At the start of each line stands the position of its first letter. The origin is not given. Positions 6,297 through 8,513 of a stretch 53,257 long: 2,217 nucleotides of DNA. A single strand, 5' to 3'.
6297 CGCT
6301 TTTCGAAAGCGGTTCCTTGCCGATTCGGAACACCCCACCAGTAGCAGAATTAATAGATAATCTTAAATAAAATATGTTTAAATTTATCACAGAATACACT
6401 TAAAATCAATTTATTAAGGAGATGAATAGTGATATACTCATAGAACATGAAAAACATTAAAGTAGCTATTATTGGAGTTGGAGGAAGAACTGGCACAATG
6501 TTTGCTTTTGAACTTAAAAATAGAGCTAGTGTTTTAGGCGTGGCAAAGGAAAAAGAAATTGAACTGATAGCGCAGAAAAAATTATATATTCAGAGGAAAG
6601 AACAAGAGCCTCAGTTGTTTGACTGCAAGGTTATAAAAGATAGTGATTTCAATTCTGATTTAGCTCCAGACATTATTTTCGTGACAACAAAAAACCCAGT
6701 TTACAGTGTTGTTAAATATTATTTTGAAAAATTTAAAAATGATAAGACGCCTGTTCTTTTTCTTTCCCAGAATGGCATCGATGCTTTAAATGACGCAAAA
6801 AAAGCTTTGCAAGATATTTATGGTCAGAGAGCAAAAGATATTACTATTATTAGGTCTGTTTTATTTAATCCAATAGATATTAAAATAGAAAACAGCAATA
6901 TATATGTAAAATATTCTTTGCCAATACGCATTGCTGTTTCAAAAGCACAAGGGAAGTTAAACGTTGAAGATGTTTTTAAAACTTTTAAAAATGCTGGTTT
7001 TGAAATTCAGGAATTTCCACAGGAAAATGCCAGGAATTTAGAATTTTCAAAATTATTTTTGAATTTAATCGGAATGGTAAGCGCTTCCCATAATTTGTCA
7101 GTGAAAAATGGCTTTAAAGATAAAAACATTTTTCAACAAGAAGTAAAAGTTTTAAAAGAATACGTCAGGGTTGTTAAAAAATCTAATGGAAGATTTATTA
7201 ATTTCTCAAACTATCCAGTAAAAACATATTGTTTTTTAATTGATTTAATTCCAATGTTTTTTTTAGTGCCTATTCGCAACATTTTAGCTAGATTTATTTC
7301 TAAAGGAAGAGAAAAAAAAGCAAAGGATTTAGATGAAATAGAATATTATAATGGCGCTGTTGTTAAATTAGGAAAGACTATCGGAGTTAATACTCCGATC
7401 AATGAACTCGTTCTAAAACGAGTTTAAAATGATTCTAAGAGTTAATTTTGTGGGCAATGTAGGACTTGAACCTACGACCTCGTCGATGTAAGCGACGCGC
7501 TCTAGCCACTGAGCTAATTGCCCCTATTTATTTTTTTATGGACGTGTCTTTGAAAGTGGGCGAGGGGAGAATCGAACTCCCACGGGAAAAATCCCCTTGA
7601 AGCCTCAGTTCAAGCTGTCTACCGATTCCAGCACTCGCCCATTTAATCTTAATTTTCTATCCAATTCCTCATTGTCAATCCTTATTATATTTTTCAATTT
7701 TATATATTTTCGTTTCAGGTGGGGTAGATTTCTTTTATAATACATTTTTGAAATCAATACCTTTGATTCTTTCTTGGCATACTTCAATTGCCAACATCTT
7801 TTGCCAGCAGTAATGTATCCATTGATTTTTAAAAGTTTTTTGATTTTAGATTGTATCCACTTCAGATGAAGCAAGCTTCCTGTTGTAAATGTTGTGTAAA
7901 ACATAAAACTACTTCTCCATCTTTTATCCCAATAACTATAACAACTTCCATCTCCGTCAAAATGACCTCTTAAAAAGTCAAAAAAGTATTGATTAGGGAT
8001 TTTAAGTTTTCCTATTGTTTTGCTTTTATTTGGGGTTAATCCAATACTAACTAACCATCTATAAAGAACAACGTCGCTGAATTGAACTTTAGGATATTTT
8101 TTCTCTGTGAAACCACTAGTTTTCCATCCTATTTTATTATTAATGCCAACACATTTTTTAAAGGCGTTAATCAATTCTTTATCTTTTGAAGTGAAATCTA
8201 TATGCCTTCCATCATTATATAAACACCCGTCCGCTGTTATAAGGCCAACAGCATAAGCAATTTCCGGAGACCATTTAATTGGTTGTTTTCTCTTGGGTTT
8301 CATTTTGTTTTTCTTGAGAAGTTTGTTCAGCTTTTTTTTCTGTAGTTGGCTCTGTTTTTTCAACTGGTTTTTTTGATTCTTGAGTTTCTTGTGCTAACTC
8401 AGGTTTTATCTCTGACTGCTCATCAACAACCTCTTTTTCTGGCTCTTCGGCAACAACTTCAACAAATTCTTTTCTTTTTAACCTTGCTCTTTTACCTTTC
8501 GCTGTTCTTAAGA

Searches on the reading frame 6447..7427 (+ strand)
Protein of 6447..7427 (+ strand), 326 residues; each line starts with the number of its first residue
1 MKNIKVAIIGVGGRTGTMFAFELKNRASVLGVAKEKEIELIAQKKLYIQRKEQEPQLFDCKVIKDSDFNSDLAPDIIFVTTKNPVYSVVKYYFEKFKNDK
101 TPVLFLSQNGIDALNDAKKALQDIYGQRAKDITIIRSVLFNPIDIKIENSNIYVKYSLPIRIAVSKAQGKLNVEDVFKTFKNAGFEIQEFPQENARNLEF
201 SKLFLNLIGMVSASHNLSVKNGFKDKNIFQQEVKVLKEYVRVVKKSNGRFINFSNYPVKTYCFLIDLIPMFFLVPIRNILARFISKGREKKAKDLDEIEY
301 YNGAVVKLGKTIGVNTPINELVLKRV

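Call 58: search_protein_families(library=pfam, proteins=[window:6447-7427:+], max_evalue=0.0001)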
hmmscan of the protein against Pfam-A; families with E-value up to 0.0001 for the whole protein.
window:6447-7427:+ (326 aa): 2 families
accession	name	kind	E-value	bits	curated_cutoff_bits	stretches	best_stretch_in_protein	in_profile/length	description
PF08546.17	ApbA_C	-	4.1e-07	30.8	22.7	1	200-324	7-119/125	Ketopantoate reductase PanE/ApbA C terminal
PF02558.23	ApbA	-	4.7e-07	30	22.2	1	6-122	1-114/150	Ketopantoate reductase PanE/ApbA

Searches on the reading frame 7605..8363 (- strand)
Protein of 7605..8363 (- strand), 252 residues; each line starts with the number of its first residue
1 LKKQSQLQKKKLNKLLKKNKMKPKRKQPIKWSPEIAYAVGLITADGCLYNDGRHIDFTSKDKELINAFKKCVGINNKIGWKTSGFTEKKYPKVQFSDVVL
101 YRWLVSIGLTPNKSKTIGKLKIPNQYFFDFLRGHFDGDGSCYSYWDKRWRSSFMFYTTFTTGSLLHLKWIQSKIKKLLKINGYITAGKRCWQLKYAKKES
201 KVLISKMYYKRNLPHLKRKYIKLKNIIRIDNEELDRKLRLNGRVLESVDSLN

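Call 58: search_protein_families(library=pfam, proteins=[window:7605-8363:-], max_evalue=0.0001)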
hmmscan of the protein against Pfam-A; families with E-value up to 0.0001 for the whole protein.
window:7605-8363:- (252 aa): 1 family
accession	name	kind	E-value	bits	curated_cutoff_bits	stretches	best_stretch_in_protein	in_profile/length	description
PF14528.11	LAGLIDADG_3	-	3.5e-07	30.8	22.5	0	35-71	4-42/82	LAGLIDADG-like domain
